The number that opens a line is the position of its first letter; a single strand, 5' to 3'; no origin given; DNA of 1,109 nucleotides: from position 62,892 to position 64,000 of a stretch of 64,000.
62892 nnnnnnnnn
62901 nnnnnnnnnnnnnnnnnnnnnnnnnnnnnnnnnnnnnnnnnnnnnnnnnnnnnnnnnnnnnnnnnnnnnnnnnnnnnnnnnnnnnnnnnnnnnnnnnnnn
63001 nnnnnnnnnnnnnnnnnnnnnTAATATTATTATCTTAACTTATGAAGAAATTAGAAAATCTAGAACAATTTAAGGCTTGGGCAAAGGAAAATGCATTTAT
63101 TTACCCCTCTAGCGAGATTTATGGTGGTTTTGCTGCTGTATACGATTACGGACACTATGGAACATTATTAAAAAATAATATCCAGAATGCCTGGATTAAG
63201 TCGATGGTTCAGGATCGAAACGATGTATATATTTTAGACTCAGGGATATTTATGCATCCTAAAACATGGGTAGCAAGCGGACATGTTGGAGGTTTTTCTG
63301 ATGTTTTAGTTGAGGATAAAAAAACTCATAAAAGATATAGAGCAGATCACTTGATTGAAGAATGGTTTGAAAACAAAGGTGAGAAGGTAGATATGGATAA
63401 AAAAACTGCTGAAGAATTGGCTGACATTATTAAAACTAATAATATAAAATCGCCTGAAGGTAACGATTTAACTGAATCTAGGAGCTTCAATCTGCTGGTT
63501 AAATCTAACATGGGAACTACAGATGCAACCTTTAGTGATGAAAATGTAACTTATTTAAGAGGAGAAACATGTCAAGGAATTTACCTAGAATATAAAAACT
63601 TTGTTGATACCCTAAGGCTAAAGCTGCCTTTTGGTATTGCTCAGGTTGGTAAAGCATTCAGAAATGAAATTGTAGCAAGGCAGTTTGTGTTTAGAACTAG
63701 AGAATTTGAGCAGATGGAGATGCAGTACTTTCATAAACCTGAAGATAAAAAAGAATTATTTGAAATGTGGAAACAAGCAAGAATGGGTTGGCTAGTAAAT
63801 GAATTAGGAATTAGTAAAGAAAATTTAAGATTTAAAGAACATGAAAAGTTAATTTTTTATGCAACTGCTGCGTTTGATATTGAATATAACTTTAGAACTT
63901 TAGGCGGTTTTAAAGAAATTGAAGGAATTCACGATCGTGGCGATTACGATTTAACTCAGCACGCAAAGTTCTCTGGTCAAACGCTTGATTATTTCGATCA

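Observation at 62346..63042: T-box leader with consensus promoter upstream of a hypothetical ORF and glyQS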

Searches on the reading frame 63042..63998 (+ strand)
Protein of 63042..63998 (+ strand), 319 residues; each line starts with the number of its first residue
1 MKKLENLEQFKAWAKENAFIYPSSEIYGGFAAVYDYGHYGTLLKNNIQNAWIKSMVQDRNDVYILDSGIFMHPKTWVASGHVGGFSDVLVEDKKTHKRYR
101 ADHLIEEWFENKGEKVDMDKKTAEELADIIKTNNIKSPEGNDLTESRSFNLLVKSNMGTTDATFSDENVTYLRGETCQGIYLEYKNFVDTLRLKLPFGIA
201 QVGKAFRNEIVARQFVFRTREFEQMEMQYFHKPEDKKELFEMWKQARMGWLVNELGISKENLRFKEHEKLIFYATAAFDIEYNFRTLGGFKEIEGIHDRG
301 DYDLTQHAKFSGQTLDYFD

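Call 11: search_protein_families(library=pfam, proteins=[window:63042-63998:+], max_evalue=0.1)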
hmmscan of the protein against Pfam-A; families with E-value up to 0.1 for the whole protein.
window:63042-63998:+ (319 aa): 2 families
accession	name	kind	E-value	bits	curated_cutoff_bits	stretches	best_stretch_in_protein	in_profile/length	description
PF00587.30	tRNA-synt_2b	-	5.7e-12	46.5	29.3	1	164-302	3-140/179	tRNA synthetase class II core domain (G, H, P, S and T)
PF24624.1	Int_N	-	0.05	14.8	27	0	102-173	6-75/100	Phage integrase, N-terminal domain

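Call 12: search_protein_families(library=ncbifam, proteins=[window:63042-63998:+], max_evalue=0.1)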
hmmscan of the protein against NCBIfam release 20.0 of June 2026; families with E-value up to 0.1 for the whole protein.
window:63042-63998:+ (319 aa): 5 families
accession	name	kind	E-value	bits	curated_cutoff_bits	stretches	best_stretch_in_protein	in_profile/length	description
NF003211.1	PRK04173.1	equivalog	5.2e-112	375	312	1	9-319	3-313/454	glycine--tRNA ligase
TIGR00389.1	glyS_dimeric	equivalog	3e-91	306.7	243.3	2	7-249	3-237/565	glycine--tRNA ligase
NF011484.0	PRK14894.1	equivalog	4.9e-72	242.8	1050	2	127-310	100-279/539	glycine--tRNA ligase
TIGR00414.1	serS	equivalog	0.0026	16.8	301.65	1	194-302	250-360/418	serine--tRNA ligase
TIGR00409.1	proS_fam_II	equivalog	0.024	13.5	306.7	1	185-242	119-176/568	proline--tRNA ligase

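Call 14: find_related_loci(query=window:63042-63998:+, collection=genome_contigs, flank=4000)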
Query window:63042-63998:+ (319 aa) in genome_contigs; peptide patterns used: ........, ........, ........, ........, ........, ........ (x = any residue, [..] = any of these).
600 stretches matched a pattern (row limit reached: there are more); 600 encode a relative of the query (tblastn E <= 1e-3); the best 80 are kept; 80 distinct loci.
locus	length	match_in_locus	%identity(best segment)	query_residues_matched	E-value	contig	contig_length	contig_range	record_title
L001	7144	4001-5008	57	2-319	2e-132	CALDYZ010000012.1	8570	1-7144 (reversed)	MAG: Candidatus Dojkabacteria bacterium isolate N1_Bin_METABAT__250_sub_1 genome assembly, contig: c_000002500629, whole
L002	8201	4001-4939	57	6-319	3e-120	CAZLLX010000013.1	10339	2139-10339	MAG TPA_asm: uncultured Candidatus Saccharibacteria bacterium isolate SRP135725_co3_23 genome assembly, contig: NODE_766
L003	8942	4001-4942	55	5-319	1e-118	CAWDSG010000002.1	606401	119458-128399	MAG: uncultured bacterium isolate MFD03726.bin.1.60 genome assembly, contig: contig_80216, whole genome shotgun sequence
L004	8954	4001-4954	60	2-319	7e-122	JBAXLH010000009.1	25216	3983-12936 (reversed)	MAG: bacterium isolate ELA422 MAG422_9, whole genome shotgun sequence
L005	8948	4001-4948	56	3-319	2e-116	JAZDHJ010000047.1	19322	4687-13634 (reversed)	MAG: Candidatus Uhrbacteria bacterium isolate MEGAHIT-group-0.317 k141_9269567, whole genome shotgun sequence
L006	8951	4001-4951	57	2-319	5e-115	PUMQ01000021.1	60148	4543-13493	MAG: Candidatus Nealsonbacteria bacterium isolate B1Sed10_223R1 B1-Sed10-C235, whole genome shotgun sequence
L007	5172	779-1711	55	4-319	8e-111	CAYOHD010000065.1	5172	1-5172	MAG TPA_asm: uncultured Bdellovibrionales bacterium isolate SRP257259_co1_152 genome assembly, contig: NODE_29015_length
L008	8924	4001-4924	57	7-319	2e-110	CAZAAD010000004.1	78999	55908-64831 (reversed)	MAG TPA_asm: uncultured Gammaproteobacteria bacterium isolate SRP263991_co1_89 genome assembly, contig: NODE_236_length_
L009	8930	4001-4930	55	2-319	7e-109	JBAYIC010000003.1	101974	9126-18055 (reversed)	MAG: Patescibacteria group bacterium isolate SO_2016_GW1_19 scaffold00463_OW334_2016, whole genome shotgun sequence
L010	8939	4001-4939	56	2-319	6e-109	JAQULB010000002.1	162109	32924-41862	MAG: Candidatus Paceibacterota bacterium isolate STD1_120 NODE_159_length_162109_cov_5.967743_Sandtown_D1, whole genome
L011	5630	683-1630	54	2-319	8e-109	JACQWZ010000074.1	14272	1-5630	MAG: Candidatus Kuenenbacteria bacterium isolate NC_groundwater_1502_Pr4_B-0.1um_29_5 SR1-18-B1_scaffold_318847, whole g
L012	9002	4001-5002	52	7-319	2e-108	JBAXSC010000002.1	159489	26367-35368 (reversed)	MAG: Candidatus Nomurabacteria bacterium isolate ELA599 MAG599_2, whole genome shotgun sequence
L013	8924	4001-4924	56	7-319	3e-108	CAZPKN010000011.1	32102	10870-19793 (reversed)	MAG TPA_asm: uncultured Gammaproteobacteria bacterium isolate binchicken_co212_18 genome assembly, contig: NODE_2012_len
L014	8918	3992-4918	55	6-319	6e-108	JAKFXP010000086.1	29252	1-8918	MAG: Parcubacteria group bacterium isolate ND3_Bin_29 ND3_0000293, whole genome shotgun sequence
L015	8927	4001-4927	55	6-319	1e-107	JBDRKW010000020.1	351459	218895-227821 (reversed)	MAG: Candidatus Kerfeldbacteria bacterium isolate MEGAHIT-group-1.742 k141_5154515, whole genome shotgun sequence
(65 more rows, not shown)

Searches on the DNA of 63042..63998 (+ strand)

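Call 17: search_rna_families(sources=[L001, L002, L003, L004, L005, L006, L009, L010, L011, L012, L014, L015, L016, L017, L018, L020], threshold=gathering)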
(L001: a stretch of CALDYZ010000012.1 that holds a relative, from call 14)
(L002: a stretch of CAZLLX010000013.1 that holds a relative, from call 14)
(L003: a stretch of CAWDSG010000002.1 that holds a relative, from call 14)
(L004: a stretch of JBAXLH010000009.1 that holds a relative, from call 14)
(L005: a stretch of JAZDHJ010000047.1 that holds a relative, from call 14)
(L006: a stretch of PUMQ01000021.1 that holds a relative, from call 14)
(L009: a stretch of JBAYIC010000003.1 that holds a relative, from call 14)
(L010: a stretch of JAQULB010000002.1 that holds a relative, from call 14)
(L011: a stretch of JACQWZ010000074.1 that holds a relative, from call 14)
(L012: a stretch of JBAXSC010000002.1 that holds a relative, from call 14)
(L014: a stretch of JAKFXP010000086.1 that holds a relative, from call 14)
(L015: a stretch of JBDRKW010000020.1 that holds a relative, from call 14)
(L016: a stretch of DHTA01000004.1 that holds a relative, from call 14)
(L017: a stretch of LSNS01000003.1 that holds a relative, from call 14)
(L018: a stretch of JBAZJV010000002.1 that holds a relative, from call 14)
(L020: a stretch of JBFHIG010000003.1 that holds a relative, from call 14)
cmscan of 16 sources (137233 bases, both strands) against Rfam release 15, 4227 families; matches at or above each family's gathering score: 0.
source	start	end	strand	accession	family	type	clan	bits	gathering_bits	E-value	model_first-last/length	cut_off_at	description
